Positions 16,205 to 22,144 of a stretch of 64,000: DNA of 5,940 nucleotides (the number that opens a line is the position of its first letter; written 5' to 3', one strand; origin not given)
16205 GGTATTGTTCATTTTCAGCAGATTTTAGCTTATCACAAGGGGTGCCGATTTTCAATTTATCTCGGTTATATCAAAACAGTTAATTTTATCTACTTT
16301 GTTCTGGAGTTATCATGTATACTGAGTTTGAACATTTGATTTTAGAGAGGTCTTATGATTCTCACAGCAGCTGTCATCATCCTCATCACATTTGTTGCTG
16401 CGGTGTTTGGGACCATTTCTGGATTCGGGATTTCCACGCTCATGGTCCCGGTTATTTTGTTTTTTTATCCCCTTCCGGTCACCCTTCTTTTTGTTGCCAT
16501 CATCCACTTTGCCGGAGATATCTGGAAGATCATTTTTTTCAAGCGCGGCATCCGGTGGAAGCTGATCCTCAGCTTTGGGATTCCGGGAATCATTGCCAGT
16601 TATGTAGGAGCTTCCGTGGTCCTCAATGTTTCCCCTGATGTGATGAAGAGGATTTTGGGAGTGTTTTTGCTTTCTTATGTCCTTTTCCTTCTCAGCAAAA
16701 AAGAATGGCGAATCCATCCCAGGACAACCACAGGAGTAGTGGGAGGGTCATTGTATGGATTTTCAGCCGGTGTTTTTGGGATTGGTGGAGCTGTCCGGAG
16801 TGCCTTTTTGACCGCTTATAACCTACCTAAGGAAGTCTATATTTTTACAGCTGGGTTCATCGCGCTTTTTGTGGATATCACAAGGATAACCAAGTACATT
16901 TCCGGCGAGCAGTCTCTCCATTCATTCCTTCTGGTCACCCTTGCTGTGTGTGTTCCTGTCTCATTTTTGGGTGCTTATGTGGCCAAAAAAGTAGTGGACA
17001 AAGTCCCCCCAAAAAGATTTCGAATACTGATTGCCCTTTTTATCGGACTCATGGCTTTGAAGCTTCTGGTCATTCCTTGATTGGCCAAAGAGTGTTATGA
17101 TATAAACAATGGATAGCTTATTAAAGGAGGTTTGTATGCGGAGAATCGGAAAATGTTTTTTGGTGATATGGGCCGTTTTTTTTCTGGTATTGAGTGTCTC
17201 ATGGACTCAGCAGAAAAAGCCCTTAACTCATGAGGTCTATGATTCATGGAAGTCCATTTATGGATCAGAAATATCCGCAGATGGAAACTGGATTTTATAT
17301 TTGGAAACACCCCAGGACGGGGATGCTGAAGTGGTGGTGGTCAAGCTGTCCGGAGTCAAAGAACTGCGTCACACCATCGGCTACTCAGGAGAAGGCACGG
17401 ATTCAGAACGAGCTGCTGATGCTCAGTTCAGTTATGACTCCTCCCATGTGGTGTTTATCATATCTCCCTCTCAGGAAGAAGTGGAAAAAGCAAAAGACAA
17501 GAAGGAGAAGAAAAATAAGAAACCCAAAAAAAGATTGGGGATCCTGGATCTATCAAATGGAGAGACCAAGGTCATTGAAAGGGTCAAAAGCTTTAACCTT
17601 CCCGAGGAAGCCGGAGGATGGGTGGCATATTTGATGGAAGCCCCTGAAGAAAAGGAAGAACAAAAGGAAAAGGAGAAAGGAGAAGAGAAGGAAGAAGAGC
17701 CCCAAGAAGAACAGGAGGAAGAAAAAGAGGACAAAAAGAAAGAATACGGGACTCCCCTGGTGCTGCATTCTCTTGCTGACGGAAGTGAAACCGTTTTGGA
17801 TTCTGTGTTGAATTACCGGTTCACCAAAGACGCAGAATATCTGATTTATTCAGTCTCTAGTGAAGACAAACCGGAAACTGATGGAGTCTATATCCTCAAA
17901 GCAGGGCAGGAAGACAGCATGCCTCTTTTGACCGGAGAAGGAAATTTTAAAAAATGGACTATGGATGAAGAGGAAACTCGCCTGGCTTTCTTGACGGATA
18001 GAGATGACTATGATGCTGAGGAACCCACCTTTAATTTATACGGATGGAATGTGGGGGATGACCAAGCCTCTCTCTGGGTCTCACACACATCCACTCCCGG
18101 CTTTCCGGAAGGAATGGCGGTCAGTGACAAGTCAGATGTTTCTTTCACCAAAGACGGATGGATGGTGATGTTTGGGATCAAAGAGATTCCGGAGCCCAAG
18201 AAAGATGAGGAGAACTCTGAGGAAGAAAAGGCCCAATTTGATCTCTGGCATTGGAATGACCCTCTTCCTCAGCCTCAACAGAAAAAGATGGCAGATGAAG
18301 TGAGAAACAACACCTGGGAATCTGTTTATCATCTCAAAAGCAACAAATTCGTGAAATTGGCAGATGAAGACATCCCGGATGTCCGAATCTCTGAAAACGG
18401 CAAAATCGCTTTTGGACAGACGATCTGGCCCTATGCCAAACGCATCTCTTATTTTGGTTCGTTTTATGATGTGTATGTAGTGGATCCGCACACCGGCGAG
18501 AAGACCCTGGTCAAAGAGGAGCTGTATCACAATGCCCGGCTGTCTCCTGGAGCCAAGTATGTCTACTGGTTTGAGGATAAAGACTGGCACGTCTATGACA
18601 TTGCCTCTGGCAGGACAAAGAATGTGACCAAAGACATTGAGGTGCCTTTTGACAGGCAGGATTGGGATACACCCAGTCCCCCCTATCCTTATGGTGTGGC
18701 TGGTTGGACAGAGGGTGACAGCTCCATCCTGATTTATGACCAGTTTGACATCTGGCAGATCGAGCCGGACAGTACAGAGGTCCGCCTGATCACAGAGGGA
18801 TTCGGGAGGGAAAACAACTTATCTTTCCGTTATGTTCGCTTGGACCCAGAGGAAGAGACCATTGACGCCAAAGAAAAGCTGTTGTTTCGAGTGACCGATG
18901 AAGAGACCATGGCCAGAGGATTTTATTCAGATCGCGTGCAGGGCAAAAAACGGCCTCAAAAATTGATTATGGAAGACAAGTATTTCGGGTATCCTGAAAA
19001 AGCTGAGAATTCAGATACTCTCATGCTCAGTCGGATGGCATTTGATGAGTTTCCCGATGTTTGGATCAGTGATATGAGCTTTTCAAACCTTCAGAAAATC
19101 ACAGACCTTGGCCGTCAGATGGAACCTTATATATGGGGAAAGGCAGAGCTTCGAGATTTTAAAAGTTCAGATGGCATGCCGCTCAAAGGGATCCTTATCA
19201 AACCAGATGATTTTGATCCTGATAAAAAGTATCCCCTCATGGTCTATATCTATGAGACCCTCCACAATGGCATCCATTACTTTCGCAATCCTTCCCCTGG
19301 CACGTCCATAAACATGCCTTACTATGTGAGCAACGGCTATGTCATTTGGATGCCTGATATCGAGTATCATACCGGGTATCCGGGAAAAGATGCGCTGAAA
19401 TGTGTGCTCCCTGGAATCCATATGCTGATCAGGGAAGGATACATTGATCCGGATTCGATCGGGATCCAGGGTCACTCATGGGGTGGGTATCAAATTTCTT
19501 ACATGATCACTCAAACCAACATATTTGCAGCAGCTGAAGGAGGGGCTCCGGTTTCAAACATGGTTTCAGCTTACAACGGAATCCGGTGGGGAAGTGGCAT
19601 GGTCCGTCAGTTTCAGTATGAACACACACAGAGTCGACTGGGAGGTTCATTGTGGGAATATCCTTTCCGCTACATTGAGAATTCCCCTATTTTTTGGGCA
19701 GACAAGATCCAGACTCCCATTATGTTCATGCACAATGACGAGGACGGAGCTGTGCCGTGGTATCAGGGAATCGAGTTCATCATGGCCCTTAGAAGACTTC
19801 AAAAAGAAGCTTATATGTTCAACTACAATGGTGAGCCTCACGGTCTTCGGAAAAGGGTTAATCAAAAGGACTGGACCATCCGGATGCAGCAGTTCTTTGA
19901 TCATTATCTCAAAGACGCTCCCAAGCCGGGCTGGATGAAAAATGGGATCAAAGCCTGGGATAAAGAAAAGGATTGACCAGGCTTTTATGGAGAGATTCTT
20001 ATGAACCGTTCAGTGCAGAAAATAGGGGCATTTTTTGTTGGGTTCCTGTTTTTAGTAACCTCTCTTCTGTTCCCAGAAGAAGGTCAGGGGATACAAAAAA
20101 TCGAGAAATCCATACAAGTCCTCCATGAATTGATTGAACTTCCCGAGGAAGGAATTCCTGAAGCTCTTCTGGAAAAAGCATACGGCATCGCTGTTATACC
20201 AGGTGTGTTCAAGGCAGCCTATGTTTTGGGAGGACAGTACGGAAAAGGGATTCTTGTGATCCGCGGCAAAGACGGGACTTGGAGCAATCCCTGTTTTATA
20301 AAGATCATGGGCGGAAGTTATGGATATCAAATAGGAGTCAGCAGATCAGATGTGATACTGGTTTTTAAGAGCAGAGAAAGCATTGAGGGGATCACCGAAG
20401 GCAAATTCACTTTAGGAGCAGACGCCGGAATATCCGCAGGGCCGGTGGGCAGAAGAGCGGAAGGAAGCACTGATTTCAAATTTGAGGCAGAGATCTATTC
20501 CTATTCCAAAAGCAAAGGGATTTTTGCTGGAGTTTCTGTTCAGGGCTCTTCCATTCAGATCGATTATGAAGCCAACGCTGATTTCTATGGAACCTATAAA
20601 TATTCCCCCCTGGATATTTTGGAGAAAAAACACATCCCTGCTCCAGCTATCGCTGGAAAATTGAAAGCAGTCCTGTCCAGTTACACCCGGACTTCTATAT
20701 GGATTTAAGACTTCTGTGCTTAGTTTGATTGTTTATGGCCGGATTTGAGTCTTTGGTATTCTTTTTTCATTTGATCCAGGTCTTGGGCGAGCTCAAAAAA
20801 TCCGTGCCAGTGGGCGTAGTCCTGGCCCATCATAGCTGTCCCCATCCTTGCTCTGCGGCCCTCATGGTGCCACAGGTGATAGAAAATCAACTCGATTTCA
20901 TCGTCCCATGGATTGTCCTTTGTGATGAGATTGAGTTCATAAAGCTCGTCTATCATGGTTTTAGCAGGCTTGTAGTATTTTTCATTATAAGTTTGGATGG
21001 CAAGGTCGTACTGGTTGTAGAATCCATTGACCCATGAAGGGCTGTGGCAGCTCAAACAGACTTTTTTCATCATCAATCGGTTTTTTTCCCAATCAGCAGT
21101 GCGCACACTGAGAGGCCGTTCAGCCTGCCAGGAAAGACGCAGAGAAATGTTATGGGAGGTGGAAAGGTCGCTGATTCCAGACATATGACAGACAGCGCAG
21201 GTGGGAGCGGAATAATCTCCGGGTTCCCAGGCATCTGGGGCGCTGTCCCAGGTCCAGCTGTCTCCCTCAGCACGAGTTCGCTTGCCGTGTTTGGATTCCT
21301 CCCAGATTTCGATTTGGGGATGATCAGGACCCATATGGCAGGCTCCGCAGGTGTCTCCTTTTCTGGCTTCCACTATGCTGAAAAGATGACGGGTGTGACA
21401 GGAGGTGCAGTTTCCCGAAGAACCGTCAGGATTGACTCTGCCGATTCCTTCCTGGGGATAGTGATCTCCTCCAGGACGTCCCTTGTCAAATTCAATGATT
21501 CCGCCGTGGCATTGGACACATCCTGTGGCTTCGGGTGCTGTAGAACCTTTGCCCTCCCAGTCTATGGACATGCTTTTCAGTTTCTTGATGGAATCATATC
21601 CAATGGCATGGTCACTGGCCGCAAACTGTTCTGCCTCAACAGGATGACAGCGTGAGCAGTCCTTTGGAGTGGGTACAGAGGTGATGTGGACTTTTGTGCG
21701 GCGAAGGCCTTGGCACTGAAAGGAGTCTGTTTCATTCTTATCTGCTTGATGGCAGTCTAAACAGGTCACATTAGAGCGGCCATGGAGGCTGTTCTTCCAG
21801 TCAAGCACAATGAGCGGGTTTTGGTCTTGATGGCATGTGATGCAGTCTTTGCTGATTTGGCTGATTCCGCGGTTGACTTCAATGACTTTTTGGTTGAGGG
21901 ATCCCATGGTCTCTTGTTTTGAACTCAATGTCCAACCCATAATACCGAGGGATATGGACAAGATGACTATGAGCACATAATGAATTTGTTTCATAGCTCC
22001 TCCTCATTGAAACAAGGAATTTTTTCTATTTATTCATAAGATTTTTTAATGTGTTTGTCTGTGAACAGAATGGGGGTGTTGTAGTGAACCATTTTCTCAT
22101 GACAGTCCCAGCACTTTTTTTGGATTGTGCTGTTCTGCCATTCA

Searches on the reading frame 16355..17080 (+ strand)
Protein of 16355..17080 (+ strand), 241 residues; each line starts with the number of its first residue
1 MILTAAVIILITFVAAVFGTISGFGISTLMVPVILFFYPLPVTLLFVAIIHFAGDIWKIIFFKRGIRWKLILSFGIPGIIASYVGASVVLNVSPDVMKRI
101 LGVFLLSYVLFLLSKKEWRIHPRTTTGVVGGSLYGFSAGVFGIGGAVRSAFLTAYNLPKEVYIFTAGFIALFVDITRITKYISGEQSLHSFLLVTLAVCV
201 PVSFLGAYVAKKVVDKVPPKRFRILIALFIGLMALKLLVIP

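Call 76: search_protein_families(library=pfam, proteins=[window:16355-17080:+], max_evalue=0.001)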
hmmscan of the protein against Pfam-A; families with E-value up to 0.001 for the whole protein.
window:16355-17080:+ (241 aa): 1 family
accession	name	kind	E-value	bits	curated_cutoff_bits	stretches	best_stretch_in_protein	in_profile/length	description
PF01925.25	TauE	-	1.4e-33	117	32.6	1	8-237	1-237/237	Sulfite exporter TauE/SafE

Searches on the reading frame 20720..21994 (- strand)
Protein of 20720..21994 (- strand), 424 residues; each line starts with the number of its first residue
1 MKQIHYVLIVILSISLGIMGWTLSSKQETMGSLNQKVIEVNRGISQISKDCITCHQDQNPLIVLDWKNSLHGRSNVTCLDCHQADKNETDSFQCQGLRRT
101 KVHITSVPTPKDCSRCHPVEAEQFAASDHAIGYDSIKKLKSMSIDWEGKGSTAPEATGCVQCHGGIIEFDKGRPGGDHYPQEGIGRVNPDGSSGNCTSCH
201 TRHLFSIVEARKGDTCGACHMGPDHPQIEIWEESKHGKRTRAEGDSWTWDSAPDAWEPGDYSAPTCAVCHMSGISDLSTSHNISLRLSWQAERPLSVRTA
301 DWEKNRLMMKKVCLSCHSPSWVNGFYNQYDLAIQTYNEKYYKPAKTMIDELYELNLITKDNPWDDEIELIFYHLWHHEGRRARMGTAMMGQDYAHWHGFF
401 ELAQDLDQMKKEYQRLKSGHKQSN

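Call 76: search_protein_families(library=pfam, proteins=[window:20720-21994:-], max_evalue=0.001)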
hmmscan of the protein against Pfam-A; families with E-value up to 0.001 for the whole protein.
window:20720-21994:- (424 aa): 6 families
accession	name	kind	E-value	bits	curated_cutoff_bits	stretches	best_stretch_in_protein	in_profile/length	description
PF13447.11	Multi-haem_cyto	-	2.9e-30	105.9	21.9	1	195-358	97-262/269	Seven times multi-haem cytochrome CxxCH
PF13435.11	Cytochrome_C554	-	1.1e-12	49.2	20.8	1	113-173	2-65/84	Cytochrome c554 and c-prime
PF14522.11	Cytochrome_C7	-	5.9e-09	36.1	24.8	0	46-83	39-67/67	Cytochrome c7 and related cytochrome c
PF14537.11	Cytochrom_c3_2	-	7.7e-08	33.1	25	0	110-220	28-78/79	Cytochrome c3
PF02085.21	Cytochrom_CIII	-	3e-06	27.9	22.9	0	49-117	47-101/101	Class III cytochrome C family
PF09699.15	Paired_CXXCH_1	-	1.1e-05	25.5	20.6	0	193-221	6-37/41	Doubled CXXCH motif (Paired_CXXCH_1)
